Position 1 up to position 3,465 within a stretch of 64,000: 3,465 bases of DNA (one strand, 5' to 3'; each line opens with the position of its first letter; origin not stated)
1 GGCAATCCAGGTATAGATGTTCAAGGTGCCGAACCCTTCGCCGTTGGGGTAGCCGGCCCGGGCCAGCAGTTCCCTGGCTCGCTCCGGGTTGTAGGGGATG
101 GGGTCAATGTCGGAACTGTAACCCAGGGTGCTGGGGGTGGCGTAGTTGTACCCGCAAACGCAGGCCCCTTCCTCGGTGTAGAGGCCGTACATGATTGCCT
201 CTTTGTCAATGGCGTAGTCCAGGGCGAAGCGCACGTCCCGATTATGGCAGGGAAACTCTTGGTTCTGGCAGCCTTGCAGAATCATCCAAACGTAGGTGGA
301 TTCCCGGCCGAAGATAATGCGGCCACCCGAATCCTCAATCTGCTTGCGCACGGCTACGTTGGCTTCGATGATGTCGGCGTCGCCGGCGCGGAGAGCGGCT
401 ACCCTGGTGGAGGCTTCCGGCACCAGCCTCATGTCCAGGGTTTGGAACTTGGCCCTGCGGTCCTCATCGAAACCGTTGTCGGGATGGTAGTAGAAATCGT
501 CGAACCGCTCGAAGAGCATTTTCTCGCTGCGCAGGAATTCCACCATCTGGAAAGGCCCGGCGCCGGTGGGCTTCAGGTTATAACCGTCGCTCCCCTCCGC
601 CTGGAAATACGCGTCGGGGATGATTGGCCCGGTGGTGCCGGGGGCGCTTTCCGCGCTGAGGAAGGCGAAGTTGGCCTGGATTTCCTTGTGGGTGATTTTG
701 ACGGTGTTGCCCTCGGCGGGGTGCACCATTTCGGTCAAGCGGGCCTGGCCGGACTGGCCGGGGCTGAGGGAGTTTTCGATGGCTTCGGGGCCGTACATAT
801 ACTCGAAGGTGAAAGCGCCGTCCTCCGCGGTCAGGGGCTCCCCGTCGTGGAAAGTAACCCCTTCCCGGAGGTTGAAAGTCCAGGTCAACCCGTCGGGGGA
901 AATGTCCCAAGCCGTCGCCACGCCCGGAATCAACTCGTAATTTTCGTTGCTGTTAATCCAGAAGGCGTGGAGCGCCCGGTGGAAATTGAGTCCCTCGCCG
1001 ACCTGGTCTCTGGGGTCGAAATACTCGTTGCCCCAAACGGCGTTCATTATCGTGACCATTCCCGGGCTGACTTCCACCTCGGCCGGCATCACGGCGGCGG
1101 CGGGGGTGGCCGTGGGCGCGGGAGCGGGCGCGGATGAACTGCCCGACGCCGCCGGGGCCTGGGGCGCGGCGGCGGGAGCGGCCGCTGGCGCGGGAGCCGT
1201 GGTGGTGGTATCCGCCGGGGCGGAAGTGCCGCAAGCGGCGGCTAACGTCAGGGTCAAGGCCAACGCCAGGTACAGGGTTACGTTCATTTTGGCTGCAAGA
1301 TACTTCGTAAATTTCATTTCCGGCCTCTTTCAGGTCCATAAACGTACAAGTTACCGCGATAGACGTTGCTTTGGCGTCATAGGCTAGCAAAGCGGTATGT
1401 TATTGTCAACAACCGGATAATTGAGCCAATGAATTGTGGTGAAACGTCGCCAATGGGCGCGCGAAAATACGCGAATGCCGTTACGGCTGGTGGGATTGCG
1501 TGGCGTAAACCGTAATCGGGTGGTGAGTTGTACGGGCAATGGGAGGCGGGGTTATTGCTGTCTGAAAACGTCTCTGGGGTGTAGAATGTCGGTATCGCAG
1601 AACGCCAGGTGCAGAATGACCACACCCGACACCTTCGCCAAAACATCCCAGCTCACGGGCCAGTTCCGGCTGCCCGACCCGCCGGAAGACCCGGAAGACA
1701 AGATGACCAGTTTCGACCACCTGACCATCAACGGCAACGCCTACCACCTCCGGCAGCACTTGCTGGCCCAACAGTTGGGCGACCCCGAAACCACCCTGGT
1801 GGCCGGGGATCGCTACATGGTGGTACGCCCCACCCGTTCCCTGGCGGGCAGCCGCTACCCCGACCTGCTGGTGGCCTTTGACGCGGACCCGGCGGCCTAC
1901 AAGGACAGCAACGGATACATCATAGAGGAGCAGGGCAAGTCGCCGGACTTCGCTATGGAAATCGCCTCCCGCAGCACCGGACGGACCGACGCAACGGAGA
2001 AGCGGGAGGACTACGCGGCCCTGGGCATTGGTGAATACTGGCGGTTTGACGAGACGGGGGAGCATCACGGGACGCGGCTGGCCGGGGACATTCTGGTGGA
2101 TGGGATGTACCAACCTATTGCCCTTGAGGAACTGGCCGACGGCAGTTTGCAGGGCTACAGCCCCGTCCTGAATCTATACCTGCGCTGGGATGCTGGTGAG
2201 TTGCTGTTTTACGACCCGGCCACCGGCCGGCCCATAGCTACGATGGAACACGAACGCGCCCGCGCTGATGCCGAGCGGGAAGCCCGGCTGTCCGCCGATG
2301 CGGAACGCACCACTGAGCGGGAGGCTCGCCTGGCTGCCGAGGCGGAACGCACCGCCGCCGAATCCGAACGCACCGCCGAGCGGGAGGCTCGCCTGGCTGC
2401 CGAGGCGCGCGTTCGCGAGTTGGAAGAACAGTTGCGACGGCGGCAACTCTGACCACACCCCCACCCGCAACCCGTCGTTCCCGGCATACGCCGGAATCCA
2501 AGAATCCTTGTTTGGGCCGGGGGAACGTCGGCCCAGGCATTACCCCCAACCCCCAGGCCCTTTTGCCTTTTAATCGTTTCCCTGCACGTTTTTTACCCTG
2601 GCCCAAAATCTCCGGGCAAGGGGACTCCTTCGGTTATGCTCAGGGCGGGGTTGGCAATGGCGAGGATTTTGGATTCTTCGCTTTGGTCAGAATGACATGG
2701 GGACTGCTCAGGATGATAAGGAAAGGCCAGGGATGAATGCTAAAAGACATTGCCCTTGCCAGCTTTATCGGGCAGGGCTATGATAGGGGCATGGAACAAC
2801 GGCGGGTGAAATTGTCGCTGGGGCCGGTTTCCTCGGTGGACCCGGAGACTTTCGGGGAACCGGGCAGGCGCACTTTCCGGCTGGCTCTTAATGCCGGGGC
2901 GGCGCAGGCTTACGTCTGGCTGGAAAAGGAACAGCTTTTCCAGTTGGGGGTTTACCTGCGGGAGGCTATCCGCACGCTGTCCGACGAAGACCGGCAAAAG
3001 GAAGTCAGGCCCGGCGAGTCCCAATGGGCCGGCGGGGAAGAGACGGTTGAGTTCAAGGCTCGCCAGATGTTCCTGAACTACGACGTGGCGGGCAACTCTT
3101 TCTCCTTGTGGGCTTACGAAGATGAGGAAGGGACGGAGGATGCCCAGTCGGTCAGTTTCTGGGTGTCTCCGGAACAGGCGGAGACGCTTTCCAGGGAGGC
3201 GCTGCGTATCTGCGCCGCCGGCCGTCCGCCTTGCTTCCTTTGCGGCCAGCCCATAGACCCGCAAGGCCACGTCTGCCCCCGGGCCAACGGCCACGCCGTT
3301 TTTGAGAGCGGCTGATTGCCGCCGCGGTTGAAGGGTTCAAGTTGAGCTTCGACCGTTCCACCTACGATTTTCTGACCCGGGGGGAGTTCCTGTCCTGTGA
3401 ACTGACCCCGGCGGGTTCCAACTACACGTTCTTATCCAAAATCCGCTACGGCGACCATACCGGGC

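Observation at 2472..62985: Three hairpin-repeat families fill the intergenic DNA, almost all in one orientation regardless of gene strand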

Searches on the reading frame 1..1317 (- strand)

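Call 79: search_protein_families(library=pfam, proteins=[window:1-1317:-], max_evalue=0.001)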
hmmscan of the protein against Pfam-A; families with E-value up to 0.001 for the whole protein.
window:1-1317:- (439 aa): 1 family
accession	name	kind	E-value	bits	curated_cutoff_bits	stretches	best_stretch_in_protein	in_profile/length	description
PF00496.27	SBP_bac_5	-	1.9e-58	198.8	32.4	1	128-431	1-286/368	Bacterial extracellular solute-binding proteins, family 5 Middle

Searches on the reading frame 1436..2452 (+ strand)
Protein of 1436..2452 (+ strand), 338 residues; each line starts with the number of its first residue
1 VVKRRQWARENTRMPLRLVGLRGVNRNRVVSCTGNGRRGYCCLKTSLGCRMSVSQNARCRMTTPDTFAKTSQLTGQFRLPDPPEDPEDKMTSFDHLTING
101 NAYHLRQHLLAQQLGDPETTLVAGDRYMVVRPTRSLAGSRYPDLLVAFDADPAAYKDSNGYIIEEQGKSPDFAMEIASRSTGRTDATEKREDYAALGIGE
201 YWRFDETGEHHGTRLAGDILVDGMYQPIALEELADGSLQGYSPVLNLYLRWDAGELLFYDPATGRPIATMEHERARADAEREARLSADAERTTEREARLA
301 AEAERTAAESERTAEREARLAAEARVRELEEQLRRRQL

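Call 79: search_protein_families(library=pfam, proteins=[window:1436-2452:+], max_evalue=0.001)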
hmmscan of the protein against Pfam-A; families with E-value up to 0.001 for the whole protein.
window:1436-2452:+ (338 aa): 1 family
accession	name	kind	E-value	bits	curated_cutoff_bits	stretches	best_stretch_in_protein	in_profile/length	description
PF05685.18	Uma2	-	3e-13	50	27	1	94-226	31-147/172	Putative restriction endonuclease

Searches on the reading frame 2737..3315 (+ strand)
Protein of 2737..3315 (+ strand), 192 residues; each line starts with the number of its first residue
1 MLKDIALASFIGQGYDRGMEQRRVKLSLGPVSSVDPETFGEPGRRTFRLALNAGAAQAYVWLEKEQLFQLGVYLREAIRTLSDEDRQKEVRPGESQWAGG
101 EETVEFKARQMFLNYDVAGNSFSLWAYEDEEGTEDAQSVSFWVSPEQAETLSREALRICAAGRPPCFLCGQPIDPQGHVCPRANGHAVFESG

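Call 79: search_protein_families(library=pfam, proteins=[window:2737-3315:+], max_evalue=0.001)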
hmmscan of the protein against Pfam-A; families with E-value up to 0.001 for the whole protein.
window:2737-3315:+ (192 aa): 1 family
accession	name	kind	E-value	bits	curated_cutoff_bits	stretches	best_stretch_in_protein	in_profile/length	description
PF11290.13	DUF3090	-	7.5e-26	91.4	27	1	36-180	11-170/170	Protein of unknown function (DUF3090)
